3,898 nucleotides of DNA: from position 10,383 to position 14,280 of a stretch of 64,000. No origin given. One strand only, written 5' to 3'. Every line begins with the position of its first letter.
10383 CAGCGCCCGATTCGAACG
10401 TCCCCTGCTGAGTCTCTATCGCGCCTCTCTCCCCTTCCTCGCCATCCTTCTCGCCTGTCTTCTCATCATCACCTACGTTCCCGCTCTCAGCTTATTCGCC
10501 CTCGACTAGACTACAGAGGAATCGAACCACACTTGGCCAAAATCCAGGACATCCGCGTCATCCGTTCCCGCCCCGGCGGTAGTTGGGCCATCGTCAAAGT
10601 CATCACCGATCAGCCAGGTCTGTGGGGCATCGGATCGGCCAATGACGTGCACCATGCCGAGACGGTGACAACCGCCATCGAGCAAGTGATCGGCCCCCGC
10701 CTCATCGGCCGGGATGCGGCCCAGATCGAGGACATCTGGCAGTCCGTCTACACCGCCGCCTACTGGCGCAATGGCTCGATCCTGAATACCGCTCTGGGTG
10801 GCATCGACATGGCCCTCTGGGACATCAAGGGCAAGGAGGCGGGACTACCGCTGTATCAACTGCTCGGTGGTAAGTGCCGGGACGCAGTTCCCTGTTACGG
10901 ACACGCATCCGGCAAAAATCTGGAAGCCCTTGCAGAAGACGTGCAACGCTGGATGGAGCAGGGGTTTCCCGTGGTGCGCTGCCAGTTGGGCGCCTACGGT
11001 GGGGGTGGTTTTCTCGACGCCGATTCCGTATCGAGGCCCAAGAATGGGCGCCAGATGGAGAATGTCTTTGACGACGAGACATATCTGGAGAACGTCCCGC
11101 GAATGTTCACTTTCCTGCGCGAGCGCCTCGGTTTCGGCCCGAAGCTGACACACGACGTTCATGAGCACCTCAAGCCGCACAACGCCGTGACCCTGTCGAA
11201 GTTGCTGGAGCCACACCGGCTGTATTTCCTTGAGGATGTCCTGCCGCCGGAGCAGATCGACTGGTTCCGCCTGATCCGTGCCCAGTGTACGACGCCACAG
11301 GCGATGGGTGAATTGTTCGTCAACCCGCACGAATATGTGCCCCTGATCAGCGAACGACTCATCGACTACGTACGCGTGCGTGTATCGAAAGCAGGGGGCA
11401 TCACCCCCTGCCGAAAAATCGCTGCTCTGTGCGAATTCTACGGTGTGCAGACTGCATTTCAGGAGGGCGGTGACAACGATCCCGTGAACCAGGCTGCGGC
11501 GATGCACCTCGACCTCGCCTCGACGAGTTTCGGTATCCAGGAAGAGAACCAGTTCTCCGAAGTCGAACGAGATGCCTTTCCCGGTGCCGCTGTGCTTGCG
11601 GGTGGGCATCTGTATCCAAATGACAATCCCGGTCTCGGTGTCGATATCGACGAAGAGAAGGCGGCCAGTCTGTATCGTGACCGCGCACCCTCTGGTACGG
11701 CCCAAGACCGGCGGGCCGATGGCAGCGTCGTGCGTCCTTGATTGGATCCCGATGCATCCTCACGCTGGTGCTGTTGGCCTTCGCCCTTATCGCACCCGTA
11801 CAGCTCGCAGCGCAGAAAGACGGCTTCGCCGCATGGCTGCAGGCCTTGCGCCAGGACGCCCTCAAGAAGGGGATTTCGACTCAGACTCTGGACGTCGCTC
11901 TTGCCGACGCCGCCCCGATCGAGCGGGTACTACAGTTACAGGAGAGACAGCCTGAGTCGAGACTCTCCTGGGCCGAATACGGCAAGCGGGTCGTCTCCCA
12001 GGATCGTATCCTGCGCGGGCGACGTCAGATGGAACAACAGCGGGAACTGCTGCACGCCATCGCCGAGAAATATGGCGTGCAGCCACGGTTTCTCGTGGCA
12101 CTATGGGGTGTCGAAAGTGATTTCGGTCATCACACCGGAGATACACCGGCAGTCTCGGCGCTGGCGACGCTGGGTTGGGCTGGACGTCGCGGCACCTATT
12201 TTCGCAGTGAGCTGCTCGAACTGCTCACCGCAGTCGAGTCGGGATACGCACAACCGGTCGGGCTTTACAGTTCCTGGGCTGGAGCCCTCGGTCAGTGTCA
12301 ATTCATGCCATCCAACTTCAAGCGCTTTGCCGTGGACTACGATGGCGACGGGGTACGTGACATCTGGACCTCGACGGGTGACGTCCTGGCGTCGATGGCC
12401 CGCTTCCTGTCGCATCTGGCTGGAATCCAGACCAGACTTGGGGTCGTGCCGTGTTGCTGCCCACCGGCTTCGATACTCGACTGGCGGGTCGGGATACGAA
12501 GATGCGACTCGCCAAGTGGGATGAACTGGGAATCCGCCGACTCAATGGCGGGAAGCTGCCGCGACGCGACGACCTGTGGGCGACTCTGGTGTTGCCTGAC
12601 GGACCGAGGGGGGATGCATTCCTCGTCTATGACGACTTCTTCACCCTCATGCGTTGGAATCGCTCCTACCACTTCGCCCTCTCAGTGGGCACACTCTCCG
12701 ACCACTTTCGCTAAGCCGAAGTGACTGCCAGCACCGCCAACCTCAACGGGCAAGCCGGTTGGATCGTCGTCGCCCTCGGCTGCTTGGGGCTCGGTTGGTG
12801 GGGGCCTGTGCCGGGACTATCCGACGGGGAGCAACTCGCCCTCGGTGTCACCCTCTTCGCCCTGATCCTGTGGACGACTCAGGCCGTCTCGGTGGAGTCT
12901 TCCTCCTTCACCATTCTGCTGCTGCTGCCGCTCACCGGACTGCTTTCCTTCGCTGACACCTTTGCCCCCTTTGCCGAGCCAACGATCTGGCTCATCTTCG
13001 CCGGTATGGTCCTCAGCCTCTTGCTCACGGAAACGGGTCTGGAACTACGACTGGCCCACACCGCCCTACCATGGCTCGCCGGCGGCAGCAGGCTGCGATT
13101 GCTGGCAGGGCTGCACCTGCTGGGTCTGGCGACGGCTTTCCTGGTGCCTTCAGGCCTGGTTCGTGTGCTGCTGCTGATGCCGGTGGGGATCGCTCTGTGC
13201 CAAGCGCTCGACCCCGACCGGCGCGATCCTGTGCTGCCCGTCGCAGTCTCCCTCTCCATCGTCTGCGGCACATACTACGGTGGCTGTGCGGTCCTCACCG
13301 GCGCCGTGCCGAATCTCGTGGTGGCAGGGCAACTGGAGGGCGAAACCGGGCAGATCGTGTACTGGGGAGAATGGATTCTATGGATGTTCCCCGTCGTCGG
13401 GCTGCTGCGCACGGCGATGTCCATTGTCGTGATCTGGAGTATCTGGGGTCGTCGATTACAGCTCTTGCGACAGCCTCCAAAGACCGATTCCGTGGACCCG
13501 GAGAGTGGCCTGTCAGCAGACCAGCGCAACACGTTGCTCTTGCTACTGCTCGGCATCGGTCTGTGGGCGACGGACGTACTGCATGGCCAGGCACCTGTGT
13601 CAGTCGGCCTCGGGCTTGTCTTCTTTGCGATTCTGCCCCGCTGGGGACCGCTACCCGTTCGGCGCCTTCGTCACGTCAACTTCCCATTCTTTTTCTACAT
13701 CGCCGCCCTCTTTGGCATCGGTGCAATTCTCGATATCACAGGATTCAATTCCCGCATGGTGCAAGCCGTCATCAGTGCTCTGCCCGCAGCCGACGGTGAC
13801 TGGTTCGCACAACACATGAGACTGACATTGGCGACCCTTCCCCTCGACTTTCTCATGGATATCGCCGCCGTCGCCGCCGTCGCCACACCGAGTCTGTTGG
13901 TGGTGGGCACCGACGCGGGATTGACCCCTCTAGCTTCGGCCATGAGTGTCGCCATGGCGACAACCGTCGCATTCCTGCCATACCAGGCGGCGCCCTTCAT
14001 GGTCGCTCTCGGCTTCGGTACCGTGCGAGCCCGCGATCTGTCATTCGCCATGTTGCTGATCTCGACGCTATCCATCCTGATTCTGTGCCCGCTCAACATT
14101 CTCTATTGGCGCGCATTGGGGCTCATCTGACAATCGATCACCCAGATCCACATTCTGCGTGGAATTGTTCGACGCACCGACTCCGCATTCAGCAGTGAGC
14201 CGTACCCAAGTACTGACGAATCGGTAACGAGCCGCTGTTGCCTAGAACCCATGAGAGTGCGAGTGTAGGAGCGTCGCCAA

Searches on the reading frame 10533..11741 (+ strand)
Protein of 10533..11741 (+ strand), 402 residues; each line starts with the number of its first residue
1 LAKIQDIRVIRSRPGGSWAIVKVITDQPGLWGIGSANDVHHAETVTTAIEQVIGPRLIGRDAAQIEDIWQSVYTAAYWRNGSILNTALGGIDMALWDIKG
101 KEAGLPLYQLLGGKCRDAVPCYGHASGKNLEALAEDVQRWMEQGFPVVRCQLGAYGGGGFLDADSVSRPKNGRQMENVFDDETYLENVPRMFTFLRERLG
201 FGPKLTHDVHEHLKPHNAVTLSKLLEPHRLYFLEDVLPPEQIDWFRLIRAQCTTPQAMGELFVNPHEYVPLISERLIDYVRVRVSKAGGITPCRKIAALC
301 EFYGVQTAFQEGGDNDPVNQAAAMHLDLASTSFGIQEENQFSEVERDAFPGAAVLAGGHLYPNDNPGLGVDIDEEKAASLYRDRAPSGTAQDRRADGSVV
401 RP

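Call 59: search_protein_families(library=pfam, proteins=[window:10533-11741:+], max_evalue=0.0001)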
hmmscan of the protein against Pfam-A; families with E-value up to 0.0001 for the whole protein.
window:10533-11741:+ (402 aa): 2 families
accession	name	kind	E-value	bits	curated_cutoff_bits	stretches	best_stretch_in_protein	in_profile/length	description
PF13378.12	MR_MLE_C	-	3.6e-38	131.9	29.4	1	133-375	2-218/219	Enolase C-terminal domain-like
PF02746.21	MR_MLE_N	-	8.3e-21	74.8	22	1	17-112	27-117/117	Mandelate racemase / muconate lactonizing enzyme, N-terminal domain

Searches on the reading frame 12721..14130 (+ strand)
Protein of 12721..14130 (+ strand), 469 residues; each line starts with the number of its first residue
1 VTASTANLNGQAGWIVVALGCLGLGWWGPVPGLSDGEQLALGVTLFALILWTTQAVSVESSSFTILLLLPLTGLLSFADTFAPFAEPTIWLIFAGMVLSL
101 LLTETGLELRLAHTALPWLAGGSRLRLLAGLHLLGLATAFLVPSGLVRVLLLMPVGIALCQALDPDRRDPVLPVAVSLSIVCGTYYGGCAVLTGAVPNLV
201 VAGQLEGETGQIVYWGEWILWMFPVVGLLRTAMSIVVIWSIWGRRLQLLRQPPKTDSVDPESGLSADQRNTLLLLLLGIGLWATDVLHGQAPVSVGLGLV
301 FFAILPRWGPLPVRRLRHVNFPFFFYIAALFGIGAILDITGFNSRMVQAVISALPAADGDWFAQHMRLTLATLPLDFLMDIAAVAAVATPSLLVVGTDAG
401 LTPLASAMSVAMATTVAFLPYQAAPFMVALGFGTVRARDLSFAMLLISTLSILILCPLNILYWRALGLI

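Call 59: search_protein_families(library=pfam, proteins=[window:12721-14130:+], max_evalue=0.0001)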
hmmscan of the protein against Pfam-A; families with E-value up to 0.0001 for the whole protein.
window:12721-14130:+ (469 aa): 2 families
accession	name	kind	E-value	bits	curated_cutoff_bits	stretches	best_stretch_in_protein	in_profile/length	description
PF03600.22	CitMHS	-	6.4e-26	91.7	31.9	1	49-411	2-336/336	Citrate transporter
PF00939.25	Na_sulph_symp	-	4.5e-22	79.1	27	1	29-468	21-471/472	Sodium:sulfate symporter transmembrane region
